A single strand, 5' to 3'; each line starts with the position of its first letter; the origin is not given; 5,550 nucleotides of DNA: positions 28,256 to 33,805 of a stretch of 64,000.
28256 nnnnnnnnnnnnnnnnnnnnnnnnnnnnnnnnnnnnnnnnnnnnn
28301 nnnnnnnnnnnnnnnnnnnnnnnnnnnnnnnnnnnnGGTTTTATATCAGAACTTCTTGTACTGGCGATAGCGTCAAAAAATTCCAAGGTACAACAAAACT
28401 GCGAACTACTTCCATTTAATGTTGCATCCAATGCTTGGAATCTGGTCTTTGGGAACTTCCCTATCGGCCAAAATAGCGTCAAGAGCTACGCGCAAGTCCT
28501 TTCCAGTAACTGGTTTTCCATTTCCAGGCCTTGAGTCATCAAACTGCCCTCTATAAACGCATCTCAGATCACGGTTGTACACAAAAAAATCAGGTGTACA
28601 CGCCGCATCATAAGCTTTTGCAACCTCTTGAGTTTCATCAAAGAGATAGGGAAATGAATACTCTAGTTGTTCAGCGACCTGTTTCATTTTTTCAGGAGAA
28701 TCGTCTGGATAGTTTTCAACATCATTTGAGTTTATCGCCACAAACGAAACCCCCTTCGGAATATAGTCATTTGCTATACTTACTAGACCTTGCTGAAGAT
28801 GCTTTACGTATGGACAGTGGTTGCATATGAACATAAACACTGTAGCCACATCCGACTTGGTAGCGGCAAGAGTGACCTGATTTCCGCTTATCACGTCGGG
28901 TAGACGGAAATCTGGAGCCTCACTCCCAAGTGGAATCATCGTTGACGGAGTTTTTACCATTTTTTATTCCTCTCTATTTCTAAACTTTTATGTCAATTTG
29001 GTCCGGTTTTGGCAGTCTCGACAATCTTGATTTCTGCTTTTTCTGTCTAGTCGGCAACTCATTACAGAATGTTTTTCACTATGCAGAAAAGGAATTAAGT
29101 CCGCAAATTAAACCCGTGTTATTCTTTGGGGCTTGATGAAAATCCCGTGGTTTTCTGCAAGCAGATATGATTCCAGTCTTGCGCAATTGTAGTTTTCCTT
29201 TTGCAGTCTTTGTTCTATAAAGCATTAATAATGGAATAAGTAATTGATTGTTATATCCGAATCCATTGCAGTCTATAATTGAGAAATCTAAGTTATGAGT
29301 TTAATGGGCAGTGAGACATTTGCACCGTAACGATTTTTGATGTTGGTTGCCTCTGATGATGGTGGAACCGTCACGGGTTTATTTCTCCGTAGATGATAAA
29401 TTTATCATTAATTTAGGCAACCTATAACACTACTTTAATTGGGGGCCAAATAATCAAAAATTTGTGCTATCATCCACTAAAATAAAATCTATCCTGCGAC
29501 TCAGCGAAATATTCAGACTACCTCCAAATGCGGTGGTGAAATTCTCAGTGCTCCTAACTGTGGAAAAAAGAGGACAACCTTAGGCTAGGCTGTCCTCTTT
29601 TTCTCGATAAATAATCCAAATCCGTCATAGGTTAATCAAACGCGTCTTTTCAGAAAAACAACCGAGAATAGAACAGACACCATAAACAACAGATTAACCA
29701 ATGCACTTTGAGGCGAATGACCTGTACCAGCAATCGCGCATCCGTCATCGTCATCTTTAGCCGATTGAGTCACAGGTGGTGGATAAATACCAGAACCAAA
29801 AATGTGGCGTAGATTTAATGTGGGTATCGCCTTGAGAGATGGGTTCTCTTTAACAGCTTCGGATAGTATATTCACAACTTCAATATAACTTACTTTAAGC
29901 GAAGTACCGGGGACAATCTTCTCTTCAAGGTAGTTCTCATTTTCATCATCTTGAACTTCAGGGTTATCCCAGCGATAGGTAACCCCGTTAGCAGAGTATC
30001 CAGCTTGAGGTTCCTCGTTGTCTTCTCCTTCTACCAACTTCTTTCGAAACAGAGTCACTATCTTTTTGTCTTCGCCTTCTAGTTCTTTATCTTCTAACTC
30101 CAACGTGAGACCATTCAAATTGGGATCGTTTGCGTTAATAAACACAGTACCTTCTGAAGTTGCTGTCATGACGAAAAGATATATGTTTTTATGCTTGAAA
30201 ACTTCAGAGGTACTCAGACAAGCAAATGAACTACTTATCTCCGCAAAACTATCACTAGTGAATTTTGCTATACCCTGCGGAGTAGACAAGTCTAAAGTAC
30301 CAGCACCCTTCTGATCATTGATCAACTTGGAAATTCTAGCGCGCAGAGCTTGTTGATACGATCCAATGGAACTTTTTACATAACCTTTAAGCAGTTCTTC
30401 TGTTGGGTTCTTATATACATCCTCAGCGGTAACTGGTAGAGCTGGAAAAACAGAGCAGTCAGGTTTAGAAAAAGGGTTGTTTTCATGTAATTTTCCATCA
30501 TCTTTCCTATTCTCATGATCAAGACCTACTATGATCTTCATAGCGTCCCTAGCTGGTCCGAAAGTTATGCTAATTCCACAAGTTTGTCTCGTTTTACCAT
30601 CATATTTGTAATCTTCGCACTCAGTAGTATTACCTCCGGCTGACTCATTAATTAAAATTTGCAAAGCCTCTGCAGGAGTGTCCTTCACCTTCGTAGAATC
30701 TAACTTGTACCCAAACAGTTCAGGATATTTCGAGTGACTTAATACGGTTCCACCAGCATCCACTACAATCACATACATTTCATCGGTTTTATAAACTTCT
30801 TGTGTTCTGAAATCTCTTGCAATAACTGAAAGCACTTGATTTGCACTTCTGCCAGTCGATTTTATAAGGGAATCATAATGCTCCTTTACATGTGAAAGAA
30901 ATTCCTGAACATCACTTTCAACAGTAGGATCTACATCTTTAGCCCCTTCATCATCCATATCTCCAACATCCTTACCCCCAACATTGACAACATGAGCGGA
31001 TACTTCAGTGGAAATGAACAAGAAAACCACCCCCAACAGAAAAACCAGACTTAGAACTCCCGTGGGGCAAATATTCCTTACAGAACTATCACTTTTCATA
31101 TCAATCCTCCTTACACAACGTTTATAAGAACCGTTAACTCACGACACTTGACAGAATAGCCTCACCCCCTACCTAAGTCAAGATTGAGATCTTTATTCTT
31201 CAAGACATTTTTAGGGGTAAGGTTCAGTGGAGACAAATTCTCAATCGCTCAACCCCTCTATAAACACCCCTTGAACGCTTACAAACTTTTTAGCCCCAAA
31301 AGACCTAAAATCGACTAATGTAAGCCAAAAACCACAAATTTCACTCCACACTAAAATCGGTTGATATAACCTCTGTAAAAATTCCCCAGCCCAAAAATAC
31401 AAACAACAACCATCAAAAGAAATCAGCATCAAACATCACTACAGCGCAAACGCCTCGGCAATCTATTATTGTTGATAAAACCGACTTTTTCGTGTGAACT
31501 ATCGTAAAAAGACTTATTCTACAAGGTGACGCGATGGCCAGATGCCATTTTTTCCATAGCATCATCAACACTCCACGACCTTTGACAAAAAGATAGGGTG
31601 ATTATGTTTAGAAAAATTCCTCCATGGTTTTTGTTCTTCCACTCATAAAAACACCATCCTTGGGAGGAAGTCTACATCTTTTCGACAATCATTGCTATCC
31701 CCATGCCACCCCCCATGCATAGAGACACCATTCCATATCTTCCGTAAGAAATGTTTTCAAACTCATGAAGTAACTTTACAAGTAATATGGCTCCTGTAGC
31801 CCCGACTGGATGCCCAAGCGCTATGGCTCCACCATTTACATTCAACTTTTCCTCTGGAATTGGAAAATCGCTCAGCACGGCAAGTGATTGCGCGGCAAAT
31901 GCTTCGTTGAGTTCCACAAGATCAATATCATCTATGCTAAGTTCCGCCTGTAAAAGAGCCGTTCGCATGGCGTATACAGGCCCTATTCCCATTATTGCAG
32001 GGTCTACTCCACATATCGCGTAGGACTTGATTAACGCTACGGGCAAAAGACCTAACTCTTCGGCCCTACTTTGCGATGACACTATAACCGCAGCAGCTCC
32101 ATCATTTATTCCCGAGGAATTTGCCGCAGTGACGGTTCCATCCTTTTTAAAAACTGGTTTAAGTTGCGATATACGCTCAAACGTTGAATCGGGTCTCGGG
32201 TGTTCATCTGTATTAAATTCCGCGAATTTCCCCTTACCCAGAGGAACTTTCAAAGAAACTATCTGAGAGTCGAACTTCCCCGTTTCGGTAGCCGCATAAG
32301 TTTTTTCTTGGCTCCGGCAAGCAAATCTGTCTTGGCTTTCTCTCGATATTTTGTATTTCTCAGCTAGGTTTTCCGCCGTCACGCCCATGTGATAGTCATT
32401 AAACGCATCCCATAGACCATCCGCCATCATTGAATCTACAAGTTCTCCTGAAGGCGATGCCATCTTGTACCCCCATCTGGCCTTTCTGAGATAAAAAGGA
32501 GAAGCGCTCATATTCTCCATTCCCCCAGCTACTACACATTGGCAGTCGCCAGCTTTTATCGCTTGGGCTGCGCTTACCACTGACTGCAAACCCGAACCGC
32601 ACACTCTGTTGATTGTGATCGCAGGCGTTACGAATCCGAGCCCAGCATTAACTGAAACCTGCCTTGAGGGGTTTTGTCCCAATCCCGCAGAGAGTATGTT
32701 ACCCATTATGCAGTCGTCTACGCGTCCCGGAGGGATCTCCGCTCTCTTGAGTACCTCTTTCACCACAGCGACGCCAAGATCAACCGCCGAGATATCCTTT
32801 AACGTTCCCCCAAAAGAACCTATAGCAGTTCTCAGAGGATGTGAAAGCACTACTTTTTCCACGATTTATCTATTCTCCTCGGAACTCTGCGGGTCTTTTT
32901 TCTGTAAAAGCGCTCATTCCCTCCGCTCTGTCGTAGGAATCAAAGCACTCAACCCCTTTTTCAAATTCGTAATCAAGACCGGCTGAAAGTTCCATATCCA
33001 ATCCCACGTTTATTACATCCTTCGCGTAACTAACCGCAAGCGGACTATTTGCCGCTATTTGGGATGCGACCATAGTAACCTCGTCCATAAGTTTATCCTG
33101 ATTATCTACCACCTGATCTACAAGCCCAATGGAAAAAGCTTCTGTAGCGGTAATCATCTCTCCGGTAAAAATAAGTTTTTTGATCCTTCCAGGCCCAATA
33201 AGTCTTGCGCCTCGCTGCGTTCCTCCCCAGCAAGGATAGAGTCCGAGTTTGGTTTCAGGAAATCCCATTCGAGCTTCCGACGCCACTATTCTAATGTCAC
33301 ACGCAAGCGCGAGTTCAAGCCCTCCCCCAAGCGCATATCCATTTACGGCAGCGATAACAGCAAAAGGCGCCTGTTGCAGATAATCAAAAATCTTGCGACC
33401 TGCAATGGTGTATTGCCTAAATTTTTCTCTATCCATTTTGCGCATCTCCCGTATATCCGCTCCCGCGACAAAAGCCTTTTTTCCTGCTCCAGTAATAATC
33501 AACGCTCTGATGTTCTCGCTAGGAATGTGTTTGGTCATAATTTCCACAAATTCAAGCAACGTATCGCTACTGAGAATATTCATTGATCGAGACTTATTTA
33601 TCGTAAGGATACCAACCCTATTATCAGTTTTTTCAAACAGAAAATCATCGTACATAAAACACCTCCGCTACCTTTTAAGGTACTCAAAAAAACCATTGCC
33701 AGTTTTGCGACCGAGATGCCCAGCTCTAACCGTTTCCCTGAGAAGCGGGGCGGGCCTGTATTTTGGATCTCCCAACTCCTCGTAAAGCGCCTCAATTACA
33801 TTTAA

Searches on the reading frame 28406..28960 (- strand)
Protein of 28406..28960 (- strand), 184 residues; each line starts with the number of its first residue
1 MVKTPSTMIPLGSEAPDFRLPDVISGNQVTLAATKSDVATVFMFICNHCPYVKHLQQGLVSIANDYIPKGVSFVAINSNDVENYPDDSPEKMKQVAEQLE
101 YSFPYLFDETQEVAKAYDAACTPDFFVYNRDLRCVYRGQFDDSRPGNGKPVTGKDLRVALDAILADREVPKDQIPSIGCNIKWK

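Call 49: search_protein_families(library=pfam, proteins=[window:28406-28960:-], max_evalue=0.001)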
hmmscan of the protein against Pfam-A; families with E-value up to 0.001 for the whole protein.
window:28406-28960:- (184 aa): 3 families
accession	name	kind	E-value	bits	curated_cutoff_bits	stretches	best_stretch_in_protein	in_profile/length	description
PF00578.27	AhpC-TSA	-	9.7e-18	64.7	26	1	12-131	2-118/124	AhpC/TSA family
PF08534.16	Redoxin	-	2.2e-16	60.4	26.6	1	12-143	3-137/148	Redoxin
PF13098.12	Thioredoxin_2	-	0.00049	20.8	27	1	39-138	7-93/104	Thioredoxin-like domain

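Call 50: find_encoding_contigs(protein=window:28406-28960:-, flank=6000, max_places=4)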
Protein window:28406-28960:- (184 aa): no gene with exactly this product is on record in the collection.
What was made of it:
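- Tried and rejected: Window neighbours in the sister strain: the AhpC look-up failed (call 50).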

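Call 53: list_cluster_members(proteins=[window:28406-28960:-, window:31672-32862:-, window:10221-11630:+, window:7836-8462:+, window:29636-31099:-, window:48743-50236:+, window:32870-33655:-, window:19602-20759:+, window:16157-18583:-, window:11634-12176:+])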
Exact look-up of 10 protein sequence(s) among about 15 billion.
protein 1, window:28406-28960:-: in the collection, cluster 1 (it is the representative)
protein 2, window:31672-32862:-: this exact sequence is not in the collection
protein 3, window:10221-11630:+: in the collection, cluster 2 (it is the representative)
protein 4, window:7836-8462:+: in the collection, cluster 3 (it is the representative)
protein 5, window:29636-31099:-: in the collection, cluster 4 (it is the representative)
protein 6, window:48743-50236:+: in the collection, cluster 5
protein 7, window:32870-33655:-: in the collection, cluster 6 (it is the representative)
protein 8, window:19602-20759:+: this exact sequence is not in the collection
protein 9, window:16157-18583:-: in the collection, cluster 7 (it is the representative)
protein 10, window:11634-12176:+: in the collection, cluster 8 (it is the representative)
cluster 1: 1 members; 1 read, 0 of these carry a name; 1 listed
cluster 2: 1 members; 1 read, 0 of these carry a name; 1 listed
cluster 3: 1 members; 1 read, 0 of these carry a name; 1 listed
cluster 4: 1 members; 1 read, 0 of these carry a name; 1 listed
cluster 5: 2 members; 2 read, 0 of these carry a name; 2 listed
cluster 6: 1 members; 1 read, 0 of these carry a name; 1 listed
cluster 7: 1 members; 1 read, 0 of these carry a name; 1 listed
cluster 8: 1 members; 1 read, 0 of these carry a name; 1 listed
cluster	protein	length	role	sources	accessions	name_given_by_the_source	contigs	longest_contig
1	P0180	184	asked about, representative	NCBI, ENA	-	-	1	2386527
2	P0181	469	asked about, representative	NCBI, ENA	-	-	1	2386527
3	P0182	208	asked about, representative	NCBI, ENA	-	-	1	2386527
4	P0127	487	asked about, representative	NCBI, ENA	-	-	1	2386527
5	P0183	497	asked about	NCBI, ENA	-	-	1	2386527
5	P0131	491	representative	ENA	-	-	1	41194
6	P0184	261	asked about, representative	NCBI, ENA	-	-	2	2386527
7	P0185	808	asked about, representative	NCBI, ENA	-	-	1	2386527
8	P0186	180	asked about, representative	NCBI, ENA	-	-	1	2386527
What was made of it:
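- Tried and rejected: Cluster look-ups showed no sister orthologues for most neighbours (call 53).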

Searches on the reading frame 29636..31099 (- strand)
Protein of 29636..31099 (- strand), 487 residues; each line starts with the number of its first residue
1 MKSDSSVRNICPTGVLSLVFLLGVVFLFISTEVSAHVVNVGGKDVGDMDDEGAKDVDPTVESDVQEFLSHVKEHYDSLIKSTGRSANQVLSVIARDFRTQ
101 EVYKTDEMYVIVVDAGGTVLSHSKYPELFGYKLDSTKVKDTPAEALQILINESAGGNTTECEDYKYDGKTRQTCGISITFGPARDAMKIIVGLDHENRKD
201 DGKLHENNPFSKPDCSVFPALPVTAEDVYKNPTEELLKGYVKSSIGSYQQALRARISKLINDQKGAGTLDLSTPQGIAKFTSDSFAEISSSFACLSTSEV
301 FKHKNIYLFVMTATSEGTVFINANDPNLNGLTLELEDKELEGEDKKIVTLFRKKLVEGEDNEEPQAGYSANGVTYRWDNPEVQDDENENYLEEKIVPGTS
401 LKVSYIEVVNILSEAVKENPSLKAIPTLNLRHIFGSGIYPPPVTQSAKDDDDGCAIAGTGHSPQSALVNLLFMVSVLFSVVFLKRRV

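Call 8: search_protein_families(library=pfam, proteins=[window:29636-31099:-], max_evalue=0.01)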
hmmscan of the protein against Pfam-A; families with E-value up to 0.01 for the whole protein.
window:29636-31099:- (487 aa): 1 family
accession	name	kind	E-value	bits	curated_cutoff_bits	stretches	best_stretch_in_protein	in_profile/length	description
PF08269.17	dCache_2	-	6.2e-05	22.7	26.5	0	60-139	50-126/298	Cache domain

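Call 9: search_protein_families(library=ncbifam, proteins=[window:29636-31099:-], max_evalue=0.01)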
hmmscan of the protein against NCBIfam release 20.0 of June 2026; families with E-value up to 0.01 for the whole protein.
window:29636-31099:- (487 aa): 0 families

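Call 43: find_homologous_proteins(query=window:29636-31099:-)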
Query window:29636-31099:- (487 aa): 53 proteins with E <= 0.001 among 8000 candidates.
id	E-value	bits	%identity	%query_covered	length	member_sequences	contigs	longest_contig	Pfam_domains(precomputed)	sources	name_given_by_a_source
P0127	0.0e+0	1087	100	100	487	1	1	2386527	-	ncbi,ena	-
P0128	3.0e-224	763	74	100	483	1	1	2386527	-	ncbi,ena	-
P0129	3.7e-134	466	51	98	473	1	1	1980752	-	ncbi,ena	-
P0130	9.5e-133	462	53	97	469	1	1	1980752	-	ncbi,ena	-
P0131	8.0e-132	458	51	96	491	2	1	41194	-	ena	-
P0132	3.4e-129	450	53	97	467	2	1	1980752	-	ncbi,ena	-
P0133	6.4e-128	446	50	97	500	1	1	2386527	-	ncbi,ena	-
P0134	1.8e-85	306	52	67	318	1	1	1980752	-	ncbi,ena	-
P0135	8.4e-72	261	39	97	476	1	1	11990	-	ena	-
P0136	1.6e-71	260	38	97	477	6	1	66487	-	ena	-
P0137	8.8e-71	257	37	97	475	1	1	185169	-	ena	-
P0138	9.5e-71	257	38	97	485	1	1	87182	-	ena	-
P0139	7.4e-69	251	37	97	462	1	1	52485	-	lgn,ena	-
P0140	7.5e-69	251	37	97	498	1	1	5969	-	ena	-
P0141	1.5e-68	250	36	87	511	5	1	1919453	-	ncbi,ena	-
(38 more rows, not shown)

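Call 44: find_encoding_contigs(protein=P0129, flank=4000, max_places=3)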
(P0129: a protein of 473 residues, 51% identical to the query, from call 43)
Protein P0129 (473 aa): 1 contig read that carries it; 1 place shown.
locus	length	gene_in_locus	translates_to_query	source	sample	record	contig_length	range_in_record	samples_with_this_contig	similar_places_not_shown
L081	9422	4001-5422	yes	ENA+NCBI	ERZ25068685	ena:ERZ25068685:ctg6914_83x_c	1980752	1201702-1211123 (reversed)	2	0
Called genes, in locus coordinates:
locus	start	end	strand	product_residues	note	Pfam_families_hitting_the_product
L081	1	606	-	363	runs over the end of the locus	PF02463:SMC_N, PF13175:AAA_15, PF13476:AAA_23, PF13304:AAA_21 (faint)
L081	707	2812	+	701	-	PF02359:CDC48_N, PF06068:TIP49 (faint), PF02933:CDC48_2 (faint), PF05496:RuvB_N (weak), PF00004:AAA, PF17862:AAA_lid_3, PF00004:AAA, PF17862:AAA_lid_3 (weak), +24 more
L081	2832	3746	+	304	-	PF06750:A24_N_bact, PF01478:Peptidase_A24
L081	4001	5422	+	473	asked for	-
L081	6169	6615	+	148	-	PF01475:FUR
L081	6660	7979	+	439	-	-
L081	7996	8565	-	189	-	PF08207:EFP_N, PF01132:EFP, PF09285:Elong-fact-P_C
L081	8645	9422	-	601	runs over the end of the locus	PF02518:HATPase_c (weak), PF13589:HATPase_c_3, PF01119:DNA_mis_repair, PF08676:MutL_C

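Call 45: find_encoding_contigs(protein=P0131, flank=4000, max_places=3)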
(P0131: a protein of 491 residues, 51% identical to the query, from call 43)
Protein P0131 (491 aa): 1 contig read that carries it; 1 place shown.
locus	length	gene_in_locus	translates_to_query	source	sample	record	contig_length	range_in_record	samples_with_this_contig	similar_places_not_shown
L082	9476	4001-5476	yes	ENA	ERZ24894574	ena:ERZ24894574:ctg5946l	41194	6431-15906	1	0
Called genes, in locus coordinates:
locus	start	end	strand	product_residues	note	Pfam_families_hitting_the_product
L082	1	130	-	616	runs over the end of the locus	PF02518:HATPase_c (weak), PF13589:HATPase_c_3, PF00183:HSP90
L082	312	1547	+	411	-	PF00490:ALAD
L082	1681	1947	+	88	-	PF01197:Ribosomal_L31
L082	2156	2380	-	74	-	-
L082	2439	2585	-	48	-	-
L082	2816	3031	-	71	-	PF13358:DDE_3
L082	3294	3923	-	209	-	PF13384:HTH_23 (faint), PF13565:HTH_32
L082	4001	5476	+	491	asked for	-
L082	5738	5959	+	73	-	PF04493:Endonuclease_5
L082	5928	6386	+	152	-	PF04493:Endonuclease_5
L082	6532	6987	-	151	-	PF01467:CTP_transf_like (weak)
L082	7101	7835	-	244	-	PF00117:GATase, PF07722:Peptidase_C26 (weak)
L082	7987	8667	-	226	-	PF03588:Leu_Phe_trans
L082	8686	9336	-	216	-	PF01625:PMSR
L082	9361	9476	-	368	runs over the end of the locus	PF04055:Radical_SAM, PF19288:CofH_C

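Call 64: find_encoding_contigs(protein=P0130, flank=4000, max_places=3)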
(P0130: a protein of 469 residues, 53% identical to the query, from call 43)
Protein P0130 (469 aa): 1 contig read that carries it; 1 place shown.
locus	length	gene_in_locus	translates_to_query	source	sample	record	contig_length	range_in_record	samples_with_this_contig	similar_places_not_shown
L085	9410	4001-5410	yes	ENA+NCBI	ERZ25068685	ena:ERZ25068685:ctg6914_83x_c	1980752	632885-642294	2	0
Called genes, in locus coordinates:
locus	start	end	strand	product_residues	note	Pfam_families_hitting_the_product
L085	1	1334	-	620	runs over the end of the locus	PF00580:UvrD-helicase, PF13245:AAA_19 (faint), PF13361:UvrD_C, PF13538:UvrD_C_2 (faint)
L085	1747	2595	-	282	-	-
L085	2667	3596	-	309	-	PF00296:Bac_luciferase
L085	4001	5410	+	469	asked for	-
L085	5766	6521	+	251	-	PF01925:TauE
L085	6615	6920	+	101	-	-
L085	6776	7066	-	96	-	PF00296:Bac_luciferase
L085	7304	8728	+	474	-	-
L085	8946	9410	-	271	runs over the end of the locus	-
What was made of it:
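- Paralogs sit in unrelated contexts in different genomes (calls 44, 64).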

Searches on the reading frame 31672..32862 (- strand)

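Call 49: search_protein_families(library=pfam, proteins=[window:31672-32862:-], max_evalue=0.001)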
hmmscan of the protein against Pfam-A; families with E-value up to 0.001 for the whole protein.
window:31672-32862:- (396 aa): 3 families
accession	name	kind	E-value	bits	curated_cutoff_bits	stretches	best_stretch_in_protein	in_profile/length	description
PF00108.29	Thiolase_N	-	6.9e-94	314.5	26.4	1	6-264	3-259/260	Thiolase, N-terminal domain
PF02803.24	Thiolase_C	-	2.9e-43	146.8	27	1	274-395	3-123/123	Thiolase, C-terminal domain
PF00109.32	ketoacyl-synt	-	2.8e-07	30.9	20.8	1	74-120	160-206/252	Beta-ketoacyl synthase, N-terminal domain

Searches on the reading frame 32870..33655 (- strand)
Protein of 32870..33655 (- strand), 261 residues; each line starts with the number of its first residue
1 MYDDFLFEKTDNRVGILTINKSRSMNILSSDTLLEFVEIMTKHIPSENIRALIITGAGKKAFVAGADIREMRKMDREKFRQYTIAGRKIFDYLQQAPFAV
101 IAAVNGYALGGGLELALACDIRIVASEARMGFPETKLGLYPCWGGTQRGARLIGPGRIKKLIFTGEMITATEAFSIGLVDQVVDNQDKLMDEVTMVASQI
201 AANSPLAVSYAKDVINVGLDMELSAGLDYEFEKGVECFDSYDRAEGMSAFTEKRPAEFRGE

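Call 54: find_encoding_contigs(protein=window:32870-33655:-, flank=8000, max_places=4)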
Protein window:32870-33655:- (261 aa): 1 contig read that carries it; 1 place shown.
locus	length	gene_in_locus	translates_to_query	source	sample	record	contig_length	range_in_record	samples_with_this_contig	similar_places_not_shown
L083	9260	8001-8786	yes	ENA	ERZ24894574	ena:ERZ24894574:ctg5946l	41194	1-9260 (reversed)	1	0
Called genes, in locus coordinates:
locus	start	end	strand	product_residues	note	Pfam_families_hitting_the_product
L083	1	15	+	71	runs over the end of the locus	PF13358:DDE_3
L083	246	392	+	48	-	-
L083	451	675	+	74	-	-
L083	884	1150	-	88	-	PF01197:Ribosomal_L31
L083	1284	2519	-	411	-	PF00490:ALAD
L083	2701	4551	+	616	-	PF02518:HATPase_c (weak), PF13589:HATPase_c_3, PF00183:HSP90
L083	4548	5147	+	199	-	PF04336:ACP_PD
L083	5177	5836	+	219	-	PF02798:GST_N, PF13417:GST_N_3, PF13409:GST_N_2, PF00043:GST_C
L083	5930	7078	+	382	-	PF02771:Acyl-CoA_dh_N, PF02770:Acyl-CoA_dh_M, PF00441:Acyl-CoA_dh_1, PF08028:Acyl-CoA_dh_2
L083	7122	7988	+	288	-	PF02737:3HCDH_N, PF00725:3HCDH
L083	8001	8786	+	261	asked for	PF00378:ECH_1, PF16113:ECH_2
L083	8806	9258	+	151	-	?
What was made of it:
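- On Mobile insertion cassette / composite (29313-31456): The sister contig stops short of the locus (call 54).
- The sister contig ends before this locus, so presence or absence is untested (call 54).
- Tried and rejected: The sister contig ends inside the thiolase gene, before 31456 (call 54).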
